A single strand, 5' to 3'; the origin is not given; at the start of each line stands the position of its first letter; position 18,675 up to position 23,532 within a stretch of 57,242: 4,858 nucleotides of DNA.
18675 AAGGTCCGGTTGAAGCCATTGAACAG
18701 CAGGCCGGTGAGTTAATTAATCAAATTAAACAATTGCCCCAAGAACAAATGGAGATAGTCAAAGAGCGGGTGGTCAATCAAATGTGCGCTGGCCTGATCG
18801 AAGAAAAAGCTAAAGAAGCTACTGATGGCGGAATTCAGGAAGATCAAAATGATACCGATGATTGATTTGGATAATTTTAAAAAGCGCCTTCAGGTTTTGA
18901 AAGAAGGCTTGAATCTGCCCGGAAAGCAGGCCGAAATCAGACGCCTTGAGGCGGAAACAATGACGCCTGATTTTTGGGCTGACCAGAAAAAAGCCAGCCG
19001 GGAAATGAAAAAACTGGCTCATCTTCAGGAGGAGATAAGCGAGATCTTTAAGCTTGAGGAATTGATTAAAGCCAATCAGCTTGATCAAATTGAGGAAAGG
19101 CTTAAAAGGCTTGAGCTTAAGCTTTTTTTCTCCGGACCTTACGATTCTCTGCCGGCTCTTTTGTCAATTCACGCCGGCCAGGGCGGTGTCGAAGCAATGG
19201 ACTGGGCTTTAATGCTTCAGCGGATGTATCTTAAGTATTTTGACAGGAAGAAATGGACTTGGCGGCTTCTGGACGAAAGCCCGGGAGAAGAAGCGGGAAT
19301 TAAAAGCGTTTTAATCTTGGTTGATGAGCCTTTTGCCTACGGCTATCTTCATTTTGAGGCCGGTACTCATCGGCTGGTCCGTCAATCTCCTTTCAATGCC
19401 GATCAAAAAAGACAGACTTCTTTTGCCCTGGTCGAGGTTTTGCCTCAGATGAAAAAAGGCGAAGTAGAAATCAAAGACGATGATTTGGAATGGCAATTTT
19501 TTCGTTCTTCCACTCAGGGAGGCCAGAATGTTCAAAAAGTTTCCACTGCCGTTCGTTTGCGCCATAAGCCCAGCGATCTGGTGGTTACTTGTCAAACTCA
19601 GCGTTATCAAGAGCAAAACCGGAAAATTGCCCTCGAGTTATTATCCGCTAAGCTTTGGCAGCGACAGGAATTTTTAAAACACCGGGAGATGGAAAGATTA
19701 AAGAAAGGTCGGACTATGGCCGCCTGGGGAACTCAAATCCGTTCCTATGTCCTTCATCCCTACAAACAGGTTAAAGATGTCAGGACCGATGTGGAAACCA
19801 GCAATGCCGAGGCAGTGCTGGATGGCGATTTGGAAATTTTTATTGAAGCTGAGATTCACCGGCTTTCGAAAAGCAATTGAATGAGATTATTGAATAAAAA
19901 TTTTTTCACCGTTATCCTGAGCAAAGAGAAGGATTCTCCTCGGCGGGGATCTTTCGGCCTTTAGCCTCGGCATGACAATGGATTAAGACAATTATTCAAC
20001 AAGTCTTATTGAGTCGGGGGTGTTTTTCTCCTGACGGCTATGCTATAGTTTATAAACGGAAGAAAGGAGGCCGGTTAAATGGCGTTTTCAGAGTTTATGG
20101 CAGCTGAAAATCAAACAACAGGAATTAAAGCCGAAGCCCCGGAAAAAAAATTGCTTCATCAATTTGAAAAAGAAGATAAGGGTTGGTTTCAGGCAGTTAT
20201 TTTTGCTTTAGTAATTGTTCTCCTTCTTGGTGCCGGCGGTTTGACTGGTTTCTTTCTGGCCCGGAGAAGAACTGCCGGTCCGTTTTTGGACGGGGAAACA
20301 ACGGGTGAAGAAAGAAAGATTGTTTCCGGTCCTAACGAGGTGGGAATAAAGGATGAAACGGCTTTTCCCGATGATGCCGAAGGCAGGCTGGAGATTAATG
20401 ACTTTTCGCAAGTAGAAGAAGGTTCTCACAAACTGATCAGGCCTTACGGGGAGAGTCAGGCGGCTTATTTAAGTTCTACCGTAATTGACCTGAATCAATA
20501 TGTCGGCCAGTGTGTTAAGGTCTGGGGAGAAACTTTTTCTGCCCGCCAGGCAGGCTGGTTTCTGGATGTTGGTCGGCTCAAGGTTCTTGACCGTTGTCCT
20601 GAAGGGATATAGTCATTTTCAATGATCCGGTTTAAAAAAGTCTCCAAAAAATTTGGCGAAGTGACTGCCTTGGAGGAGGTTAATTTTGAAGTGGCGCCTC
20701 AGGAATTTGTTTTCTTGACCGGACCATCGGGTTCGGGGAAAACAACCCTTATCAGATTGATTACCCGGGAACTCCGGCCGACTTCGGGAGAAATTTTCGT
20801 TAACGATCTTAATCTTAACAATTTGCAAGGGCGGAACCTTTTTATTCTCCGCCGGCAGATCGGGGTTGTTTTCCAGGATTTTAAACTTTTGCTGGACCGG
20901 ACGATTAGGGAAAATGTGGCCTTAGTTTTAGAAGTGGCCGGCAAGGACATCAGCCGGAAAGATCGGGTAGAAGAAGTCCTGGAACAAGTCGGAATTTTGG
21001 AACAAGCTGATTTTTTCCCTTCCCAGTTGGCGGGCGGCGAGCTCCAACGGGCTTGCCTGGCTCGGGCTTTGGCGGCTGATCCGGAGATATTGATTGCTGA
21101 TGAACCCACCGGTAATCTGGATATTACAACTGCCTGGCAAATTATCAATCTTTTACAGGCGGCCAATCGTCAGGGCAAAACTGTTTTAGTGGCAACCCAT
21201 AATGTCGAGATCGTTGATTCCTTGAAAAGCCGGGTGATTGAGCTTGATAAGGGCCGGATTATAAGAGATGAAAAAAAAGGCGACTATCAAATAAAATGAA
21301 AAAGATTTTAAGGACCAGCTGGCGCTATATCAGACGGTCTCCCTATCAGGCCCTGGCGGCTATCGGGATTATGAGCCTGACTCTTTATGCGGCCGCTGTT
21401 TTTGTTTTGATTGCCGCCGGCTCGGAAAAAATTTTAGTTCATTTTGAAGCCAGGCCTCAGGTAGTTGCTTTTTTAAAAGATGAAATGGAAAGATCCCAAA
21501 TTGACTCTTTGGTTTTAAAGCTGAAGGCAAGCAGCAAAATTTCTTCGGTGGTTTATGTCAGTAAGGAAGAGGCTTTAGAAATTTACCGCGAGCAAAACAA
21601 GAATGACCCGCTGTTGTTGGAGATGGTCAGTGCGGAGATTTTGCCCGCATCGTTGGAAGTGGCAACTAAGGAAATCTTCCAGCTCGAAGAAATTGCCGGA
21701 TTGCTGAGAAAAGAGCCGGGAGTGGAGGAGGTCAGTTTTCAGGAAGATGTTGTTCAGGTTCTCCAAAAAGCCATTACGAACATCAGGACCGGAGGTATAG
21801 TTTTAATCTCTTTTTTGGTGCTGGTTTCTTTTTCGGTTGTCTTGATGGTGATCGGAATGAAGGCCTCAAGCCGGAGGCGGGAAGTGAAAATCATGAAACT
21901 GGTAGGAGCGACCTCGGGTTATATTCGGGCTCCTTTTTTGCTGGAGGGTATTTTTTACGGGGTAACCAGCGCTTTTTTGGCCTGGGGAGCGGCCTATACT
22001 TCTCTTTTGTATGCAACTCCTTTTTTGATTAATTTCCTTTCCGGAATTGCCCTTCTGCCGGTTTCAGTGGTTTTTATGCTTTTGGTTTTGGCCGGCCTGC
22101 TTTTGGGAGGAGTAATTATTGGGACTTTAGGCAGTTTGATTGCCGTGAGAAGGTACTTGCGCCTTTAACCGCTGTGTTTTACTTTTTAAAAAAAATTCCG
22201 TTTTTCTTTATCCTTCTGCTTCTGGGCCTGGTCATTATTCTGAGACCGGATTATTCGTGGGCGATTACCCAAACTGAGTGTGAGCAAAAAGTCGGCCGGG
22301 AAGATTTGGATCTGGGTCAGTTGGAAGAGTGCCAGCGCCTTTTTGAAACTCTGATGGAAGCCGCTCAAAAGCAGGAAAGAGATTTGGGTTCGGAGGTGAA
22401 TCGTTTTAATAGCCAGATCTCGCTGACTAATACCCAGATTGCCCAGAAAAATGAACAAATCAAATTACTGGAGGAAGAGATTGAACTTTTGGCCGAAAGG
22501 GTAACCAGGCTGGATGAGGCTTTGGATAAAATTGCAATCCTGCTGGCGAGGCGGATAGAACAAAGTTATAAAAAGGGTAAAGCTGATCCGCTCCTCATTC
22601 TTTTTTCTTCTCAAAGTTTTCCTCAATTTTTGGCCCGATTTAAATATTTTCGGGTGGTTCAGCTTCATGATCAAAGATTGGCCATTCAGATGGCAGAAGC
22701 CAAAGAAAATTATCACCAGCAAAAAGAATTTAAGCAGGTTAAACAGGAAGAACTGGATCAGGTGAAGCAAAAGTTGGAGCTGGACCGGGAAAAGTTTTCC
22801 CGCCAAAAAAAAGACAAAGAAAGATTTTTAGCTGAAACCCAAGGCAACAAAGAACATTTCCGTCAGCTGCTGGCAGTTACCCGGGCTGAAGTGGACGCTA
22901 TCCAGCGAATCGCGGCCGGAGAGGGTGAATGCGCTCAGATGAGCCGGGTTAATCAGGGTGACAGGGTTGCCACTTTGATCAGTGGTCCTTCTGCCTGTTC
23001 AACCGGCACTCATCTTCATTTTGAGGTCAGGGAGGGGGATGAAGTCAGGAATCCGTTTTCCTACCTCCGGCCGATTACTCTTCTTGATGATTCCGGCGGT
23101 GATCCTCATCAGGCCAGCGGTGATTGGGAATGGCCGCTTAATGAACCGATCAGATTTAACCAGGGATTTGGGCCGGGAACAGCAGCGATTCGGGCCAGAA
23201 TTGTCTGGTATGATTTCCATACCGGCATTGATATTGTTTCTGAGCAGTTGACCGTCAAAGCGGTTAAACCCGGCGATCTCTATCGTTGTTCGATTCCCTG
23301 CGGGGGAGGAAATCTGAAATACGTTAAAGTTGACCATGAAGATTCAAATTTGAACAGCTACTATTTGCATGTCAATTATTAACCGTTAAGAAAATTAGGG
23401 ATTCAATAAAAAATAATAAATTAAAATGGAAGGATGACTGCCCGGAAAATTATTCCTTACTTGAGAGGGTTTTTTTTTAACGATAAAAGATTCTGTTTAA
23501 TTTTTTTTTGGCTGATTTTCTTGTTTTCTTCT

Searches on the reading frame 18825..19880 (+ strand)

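Call 83: search_protein_families(library=pfam, proteins=[window:18825-19880:+], max_evalue=0.00001)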
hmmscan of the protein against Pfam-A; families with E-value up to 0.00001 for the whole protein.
window:18825-19880:+ (351 aa): 2 families
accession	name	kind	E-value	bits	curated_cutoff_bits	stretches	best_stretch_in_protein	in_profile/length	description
PF03462.23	PCRF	-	2.9e-43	148.4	24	1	36-203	3-194/194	PCRF domain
PF00472.26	RF-1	-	1.5e-32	112.4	35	1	213-320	4-116/116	RF-1 domain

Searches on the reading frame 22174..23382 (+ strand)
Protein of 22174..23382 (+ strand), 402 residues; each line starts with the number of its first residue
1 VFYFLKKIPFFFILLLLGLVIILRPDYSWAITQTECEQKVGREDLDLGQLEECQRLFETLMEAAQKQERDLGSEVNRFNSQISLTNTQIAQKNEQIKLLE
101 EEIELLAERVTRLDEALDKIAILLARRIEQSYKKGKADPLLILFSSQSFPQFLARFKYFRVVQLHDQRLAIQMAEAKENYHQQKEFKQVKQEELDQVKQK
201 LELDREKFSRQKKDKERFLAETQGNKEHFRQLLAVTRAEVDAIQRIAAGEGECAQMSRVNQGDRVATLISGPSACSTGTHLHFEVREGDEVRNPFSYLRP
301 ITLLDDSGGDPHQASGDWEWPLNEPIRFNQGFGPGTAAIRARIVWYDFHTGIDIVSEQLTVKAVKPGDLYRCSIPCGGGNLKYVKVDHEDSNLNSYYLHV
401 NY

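Call 83: search_protein_families(library=pfam, proteins=[window:22174-23382:+], max_evalue=0.00001)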
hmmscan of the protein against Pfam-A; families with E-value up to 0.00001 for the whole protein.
window:22174-23382:+ (402 aa): 1 family
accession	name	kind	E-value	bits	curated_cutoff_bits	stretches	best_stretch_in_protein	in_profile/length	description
PF01551.29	Peptidase_M23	-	2.6e-08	34.4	28.7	0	255-294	59-96/96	Peptidase family M23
